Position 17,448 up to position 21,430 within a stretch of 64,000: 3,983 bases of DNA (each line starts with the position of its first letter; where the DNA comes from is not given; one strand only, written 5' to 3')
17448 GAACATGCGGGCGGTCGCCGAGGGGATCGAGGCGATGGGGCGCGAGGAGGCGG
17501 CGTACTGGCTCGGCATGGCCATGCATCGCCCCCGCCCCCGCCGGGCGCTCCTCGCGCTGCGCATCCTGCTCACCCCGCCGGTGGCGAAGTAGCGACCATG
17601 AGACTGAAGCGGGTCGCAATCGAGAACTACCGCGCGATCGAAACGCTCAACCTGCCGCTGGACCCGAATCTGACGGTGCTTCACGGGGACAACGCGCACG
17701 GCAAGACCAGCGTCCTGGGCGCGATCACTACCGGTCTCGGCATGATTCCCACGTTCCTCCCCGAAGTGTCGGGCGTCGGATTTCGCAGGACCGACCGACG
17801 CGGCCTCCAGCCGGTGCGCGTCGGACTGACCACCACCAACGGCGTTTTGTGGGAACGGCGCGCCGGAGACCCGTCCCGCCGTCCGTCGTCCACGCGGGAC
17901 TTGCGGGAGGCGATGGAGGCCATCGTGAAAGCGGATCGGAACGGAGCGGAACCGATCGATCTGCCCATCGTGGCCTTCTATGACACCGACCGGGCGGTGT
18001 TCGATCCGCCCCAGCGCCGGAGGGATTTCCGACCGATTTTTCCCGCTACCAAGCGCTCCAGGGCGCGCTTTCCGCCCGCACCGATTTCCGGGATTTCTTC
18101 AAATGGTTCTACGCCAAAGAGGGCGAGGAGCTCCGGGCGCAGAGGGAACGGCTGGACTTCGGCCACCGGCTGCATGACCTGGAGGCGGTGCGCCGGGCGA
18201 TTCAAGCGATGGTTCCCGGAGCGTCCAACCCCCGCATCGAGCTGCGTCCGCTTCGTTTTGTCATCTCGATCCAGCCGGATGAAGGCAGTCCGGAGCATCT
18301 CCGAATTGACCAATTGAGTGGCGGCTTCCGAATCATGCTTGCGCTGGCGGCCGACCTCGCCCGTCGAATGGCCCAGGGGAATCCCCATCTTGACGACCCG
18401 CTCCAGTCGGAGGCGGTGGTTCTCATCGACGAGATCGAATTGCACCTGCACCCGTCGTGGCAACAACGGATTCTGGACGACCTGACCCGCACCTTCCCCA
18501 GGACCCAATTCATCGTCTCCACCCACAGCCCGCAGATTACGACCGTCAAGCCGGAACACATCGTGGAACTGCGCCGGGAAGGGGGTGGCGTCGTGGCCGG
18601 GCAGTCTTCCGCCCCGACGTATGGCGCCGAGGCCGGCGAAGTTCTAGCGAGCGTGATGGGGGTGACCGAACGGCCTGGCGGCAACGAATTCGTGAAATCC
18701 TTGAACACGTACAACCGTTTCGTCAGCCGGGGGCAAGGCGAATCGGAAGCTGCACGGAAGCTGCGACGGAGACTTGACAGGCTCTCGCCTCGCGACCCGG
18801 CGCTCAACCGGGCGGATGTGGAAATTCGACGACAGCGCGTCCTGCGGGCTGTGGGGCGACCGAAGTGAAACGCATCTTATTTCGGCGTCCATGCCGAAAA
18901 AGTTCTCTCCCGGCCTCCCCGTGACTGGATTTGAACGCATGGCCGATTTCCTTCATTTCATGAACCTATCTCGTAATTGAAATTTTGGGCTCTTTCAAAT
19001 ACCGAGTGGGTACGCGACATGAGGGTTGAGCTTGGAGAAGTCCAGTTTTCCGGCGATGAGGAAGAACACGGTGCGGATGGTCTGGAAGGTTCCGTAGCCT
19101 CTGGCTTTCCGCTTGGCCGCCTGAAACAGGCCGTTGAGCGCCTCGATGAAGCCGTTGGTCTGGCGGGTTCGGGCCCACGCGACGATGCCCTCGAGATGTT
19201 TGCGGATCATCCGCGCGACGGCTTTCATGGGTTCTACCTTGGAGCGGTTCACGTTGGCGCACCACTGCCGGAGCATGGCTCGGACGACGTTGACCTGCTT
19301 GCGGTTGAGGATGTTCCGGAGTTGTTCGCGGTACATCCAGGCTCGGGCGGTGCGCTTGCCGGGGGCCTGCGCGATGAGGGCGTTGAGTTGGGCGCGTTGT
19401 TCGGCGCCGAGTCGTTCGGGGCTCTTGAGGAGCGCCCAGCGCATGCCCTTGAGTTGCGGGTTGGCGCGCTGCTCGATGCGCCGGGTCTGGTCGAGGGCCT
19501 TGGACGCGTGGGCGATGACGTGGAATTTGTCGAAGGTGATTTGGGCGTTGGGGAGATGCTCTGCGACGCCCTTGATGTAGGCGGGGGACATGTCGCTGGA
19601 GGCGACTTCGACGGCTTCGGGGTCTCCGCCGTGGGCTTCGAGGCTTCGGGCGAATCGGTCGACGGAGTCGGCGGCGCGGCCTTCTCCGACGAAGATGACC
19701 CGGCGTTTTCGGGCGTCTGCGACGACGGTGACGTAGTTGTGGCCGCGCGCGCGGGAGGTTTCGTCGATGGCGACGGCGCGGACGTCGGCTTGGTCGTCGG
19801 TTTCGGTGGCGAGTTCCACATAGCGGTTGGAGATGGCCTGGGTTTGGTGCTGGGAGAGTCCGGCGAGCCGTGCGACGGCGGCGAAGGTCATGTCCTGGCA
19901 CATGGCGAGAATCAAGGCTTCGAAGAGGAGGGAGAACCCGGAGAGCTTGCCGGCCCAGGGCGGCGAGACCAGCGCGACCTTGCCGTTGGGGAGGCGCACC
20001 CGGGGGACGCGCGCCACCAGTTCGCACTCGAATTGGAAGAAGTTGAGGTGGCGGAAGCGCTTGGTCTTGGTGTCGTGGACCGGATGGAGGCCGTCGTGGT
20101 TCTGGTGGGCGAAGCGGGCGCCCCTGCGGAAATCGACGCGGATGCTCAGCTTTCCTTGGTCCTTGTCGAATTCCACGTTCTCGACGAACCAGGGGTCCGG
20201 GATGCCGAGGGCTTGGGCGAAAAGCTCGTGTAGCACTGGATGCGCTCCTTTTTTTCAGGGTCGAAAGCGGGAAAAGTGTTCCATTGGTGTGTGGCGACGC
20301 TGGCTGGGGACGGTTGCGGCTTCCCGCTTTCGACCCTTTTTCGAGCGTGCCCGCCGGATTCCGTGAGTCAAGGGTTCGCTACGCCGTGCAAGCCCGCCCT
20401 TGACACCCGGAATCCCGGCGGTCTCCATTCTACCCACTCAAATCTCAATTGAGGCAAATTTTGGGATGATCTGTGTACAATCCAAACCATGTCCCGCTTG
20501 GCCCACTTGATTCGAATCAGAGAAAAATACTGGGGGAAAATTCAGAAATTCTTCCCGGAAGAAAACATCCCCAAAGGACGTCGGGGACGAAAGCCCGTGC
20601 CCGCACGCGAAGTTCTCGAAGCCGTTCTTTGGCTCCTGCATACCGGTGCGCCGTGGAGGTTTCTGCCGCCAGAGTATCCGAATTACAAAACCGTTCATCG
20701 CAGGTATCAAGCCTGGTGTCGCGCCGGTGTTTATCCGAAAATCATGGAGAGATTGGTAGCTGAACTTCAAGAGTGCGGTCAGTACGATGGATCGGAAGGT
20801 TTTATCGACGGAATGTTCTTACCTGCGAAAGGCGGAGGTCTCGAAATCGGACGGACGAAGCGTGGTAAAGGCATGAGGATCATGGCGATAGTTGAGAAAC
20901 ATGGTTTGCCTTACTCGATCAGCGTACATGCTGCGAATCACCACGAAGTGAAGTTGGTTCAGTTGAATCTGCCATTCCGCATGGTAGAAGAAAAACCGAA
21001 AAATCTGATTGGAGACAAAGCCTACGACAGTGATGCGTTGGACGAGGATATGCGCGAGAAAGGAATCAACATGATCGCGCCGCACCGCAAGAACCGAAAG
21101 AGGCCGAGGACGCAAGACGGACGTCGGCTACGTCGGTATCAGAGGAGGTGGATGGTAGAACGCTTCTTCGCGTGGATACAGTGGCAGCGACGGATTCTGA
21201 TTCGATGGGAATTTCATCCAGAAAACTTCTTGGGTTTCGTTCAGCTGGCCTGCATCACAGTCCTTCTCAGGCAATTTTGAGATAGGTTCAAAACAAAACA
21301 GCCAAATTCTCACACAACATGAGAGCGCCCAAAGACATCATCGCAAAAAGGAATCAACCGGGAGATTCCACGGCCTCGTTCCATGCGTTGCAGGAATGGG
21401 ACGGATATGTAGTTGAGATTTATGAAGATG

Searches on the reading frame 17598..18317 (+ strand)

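Call 49: search_protein_families(library=padloc, proteins=[window:17598-18317:+], max_evalue=0.001)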
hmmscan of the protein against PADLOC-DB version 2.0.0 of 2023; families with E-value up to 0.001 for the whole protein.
window:17598-18317:+ (239 aa): 64 families (the best 25 are shown)
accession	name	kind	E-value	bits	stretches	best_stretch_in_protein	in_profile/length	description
PDLC00278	PtuA1|PtuA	-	4.2e-23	80.3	1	1-149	1-161/436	AAA ATPase domain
PDLC00311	PtuA1|PtuA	-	6.5e-21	72.8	2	1-68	1-72/455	AAA ATPase domain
PDLC00267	PtuA1|PtuA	-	2.3e-18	64.6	1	1-146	1-166/438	AAA ATPase domain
PDLC00310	PtuA1|PtuA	-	3.3e-16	57.4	1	1-133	1-149/443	AAA ATPase domain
PDLC00271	PtuA1|PtuA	-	6.5e-16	56.9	1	1-143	1-157/421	AAA ATPase domain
PDLC00298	PtuA1|PtuA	-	1.2e-14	52.3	1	1-63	1-60/423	AAA ATPase domain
PDLC02913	ATPase_I-A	-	4.7e-13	47.1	1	2-136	53-195/508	-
PDLC00299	PtuA1|PtuA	-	2.5e-12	44.6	1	2-49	54-101/535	AAA ATPase domain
PDLC00094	GajA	-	1.9e-11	41.1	1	1-49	1-48/569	AAA ATPase domain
PDLC00277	PtuA1|PtuA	-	6.6e-11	40.1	1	1-132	1-145/423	AAA ATPase domain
PDLC02979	AriA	-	1.7e-10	39.3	1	1-43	1-43/373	-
PDLC00284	PtuA1|PtuA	-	1.4e-09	35.4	1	1-61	60-121/545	AAA ATPase domain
PDLC02981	AriAB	-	3e-09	34.1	1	1-44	1-44/694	-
PDLC04178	HEC-01A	-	9.1e-08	29.5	1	2-43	8-48/399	-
PDLC03859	LmuB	-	1e-07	29.6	1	1-61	3-57/611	-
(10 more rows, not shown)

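Call 50: search_protein_families(library=pfam, proteins=[window:17598-18317:+], max_evalue=0.001)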
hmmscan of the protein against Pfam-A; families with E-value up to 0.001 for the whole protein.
window:17598-18317:+ (239 aa): 4 families
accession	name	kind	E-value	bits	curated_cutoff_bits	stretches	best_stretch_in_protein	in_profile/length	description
PF13175.12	AAA_15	-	1.5e-09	38.4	32.1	1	1-43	1-43/374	AAA ATPase domain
PF13476.12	AAA_23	-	7.2e-08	33.7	27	1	5-64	1-60/201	AAA domain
PF02463.25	SMC_N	-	4.6e-05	23.4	40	1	3-48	2-49/220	RecF/RecN/SMC N terminal domain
PF11398.14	DUF2813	-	0.0003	20.7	21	1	1-45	1-44/372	Protein of unknown function (DUF2813)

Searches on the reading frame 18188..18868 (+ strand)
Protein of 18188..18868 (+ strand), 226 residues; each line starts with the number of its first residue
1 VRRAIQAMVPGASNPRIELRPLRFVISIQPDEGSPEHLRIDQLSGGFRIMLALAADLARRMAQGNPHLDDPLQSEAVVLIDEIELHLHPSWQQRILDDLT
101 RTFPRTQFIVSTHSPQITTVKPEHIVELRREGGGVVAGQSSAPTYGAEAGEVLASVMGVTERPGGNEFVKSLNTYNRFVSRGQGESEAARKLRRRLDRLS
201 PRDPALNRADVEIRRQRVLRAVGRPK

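Call 49: search_protein_families(library=padloc, proteins=[window:18188-18868:+], max_evalue=0.001)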
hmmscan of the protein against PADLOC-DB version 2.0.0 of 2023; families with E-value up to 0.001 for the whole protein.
window:18188-18868:+ (226 aa): 103 families (the best 25 are shown)
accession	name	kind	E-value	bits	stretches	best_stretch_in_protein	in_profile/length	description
PDLC00311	PtuA1|PtuA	-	2.4e-72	242.4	1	1-219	227-453/455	AAA ATPase domain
PDLC00271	PtuA1|PtuA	-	2.9e-63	212.9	1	1-220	210-418/421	AAA ATPase domain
PDLC00278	PtuA1|PtuA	-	1e-60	204.3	1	2-220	215-432/436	AAA ATPase domain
PDLC02913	ATPase_I-A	-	1.9e-59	200.1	1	2-218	295-505/508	-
PDLC00299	PtuA1|PtuA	-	1.7e-56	190.3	1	3-218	309-524/535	AAA ATPase domain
PDLC00310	PtuA1|PtuA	-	7.6e-56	188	1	36-220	250-438/443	AAA ATPase domain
PDLC00275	PtuA1|PtuA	-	4.4e-54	182.1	1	2-220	136-347/348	AAA ATPase domain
PDLC00284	PtuA1|PtuA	-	1.3e-49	167.4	1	2-216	323-537/545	AAA ATPase domain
PDLC00286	PtuA1|PtuA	-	3.4e-46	155.8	1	2-218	79-284/289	AAA ATPase domain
PDLC00267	PtuA1|PtuA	-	5.6e-45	152.3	1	1-200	212-412/438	AAA ATPase domain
PDLC00277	PtuA1|PtuA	-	1.2e-41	141.3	1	3-219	215-421/423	AAA ATPase domain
PDLC00304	PtuA1|PtuA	-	6.2e-40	135.7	1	22-198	239-412/444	AAA ATPase domain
PDLC00298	PtuA1|PtuA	-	3.1e-37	126.7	1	35-219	240-420/423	AAA ATPase domain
PDLC00295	PtuA1|PtuA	-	7.9e-29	99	1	38-128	254-344/451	AAA ATPase domain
PDLC00305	PtuA1|PtuA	-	1.1e-26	92.1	1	38-184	207-358/392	AAA ATPase domain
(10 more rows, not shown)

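Call 50: search_protein_families(library=pfam, proteins=[window:18188-18868:+], max_evalue=0.001)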
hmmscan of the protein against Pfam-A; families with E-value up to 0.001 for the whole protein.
window:18188-18868:+ (226 aa): 3 families
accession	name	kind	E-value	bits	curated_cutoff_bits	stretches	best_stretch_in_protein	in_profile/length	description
PF13304.12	AAA_21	-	1.6e-14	55.2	27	1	38-117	233-302/304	AAA domain, putative AbiEii toxin, Type IV TA system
PF13175.12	AAA_15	-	1.7e-08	34.9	32.1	1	14-117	285-373/374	AAA ATPase domain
PF02463.25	SMC_N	-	3e-05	24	40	1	37-126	131-209/220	RecF/RecN/SMC N terminal domain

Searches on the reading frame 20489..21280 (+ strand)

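Call 20: search_protein_families(library=pfam, proteins=[window:20489-21280:+], max_evalue=0.001)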
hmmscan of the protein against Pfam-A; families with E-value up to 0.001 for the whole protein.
window:20489-21280:+ (263 aa): 4 families
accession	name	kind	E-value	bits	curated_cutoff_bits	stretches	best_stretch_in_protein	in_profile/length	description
PF13340.11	DUF4096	-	1.9e-20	73.3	34.3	1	12-85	3-75/76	Putative transposase of IS4/5 family (DUF4096)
PF01609.27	DDE_Tnp_1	-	1.2e-16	61.5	23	1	102-256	5-197/200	Transposase DDE domain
PF13612.12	DDE_Tnp_1_3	-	7.6e-06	26.4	27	1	128-227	45-138/155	Transposase DDE domain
PF13586.12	DDE_Tnp_1_2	-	3.4e-05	24.7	29.2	1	175-260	3-85/86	Transposase DDE domain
